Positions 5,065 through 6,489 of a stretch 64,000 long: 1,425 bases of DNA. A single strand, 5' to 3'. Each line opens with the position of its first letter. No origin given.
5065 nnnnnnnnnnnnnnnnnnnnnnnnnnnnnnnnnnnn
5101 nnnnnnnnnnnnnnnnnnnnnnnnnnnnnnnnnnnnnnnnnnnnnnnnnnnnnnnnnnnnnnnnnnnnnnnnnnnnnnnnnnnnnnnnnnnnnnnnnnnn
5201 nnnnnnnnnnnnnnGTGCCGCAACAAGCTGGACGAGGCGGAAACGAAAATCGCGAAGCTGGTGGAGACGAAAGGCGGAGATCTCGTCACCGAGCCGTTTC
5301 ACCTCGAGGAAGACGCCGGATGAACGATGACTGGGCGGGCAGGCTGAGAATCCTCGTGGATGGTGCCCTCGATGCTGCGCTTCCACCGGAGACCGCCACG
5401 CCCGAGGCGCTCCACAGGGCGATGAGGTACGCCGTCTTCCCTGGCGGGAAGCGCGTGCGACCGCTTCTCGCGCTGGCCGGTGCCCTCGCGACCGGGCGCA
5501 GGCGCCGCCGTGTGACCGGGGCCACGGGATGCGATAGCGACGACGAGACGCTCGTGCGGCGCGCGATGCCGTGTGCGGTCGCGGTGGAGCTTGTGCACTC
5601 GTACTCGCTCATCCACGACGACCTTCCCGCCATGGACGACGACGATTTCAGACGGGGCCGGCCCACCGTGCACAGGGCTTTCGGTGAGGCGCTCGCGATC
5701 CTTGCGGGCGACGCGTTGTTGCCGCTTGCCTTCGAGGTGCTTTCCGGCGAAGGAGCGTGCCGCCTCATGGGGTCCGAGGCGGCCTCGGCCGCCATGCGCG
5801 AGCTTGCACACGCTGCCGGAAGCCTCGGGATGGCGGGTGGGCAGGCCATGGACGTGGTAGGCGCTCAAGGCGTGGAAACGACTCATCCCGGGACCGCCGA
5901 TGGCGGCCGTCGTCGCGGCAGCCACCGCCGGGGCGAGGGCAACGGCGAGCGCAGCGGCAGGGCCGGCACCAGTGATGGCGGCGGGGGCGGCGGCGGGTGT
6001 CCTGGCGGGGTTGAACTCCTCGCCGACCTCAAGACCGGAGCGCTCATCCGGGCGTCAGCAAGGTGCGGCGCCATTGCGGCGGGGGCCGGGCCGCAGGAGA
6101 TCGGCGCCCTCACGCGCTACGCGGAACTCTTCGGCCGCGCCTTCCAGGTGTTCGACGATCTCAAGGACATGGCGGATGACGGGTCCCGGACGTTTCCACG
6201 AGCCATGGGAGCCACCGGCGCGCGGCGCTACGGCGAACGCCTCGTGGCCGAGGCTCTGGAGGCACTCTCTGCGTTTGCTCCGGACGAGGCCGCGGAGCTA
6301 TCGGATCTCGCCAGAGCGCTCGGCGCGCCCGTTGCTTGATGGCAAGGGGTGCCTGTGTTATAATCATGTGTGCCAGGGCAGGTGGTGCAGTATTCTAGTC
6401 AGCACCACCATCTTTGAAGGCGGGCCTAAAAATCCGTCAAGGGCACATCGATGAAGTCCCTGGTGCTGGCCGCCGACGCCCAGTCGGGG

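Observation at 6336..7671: Candidate OLE RNA with its OapA-like membrane partner in a high-GC genome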

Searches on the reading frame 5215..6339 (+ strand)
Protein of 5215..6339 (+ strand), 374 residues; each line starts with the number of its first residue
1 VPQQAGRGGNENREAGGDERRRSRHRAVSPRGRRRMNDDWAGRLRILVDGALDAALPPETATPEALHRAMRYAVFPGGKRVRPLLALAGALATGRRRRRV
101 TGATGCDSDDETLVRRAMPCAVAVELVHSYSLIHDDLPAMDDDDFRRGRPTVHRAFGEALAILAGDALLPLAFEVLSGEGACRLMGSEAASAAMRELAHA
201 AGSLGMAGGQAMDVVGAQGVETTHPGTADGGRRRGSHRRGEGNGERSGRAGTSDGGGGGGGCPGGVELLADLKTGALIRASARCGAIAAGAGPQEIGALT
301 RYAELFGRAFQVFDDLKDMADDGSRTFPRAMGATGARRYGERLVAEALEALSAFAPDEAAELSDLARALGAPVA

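Call 5: search_protein_families(library=pfam, proteins=[window:5215-6339:+], max_evalue=0.01)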
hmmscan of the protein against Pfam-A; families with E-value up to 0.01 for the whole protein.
window:5215-6339:+ (374 aa): 1 family
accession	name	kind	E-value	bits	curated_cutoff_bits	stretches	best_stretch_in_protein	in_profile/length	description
PF00348.22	polyprenyl_synt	-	8.9e-39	133.6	27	2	64-217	2-128/251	Polyprenyl synthetase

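Call 6: search_protein_families(library=ncbifam, proteins=[window:5215-6339:+], max_evalue=0.01)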
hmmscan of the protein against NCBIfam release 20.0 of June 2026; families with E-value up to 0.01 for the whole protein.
window:5215-6339:+ (374 aa): 16 families
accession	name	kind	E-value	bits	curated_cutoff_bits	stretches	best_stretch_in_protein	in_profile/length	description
NF045485.1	FPPsyn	subfamily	1e-63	215.2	275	2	47-218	7-159/288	farnesyl diphosphate synthase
NF045685.1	GGPPSynCrtE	equivalog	3.6e-53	180.5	460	3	91-215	39-160/293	geranylgeranyl diphosphate synthase CrtE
NF007877.0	PRK10581.1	equivalog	2.4e-44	151.7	321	2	64-214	30-162/299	(2E,6E)-farnesyl diphosphate synthase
NF041169.1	f2_encap_cargo4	exception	2.8e-41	141.9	450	2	63-215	24-160/334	family 2 encapsulin nanocompartment cargo protein polyprenyl transferase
NF040698.1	IdsA_Meth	equivalog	1.4e-39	136.2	468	2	59-215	23-157/328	short chain isoprenyl diphosphate synthase IdsA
NF040789.2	gerfarn_diphsyn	equivalog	8.9e-32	110.6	560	2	45-214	15-173/345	geranylfarnesyl diphosphate synthase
NF041003.1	GGPP_syn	equivalog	2.6e-30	105.7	500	2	64-214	26-153/326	geranylgeranyl diphosphate synthase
NF045549.1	GGPPsyn_IdsB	equivalog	2.1e-25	89.5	475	2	102-213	76-174/346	geranylgeranyl diphosphate synthase IdsB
NF008140.0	PRK10888.1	equivalog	2.2e-18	66.6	412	2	71-185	37-132/323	octaprenyl diphosphate synthase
TIGR02748.1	GerC3_HepT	equivalog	3.9e-18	65.6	456.55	2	76-176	41-122/319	heptaprenyl diphosphate synthase component II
NF042417.1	NPPPS_Mycobact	equivalog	5.2e-18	65.2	600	2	67-178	45-138/335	nonaprenyl/(2E,6E)-farnesyl/geranylgeranyl diphosphat synthase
NF045628.1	HxpDPsynlarge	equivalog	1.2e-17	63.9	500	2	65-177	22-115/311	hexaprenyl-diphosphate synthase large subunit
TIGR02749.1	prenyl_cyano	equivalog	2.2e-17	63.1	383.2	2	76-171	42-121/322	solanesyl diphosphate synthase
NF040627.1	GFPS_Meth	equivalog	2.6e-13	50.1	600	1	114-181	59-124/285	geranylfarnesyl diphosphate synthase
NF042416.1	GFPPS_Mycobact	equivalog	5.6e-08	32.1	600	1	68-158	32-106/350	bifunctional (2E,6E)-farnesyl/geranyl diphosphate synthase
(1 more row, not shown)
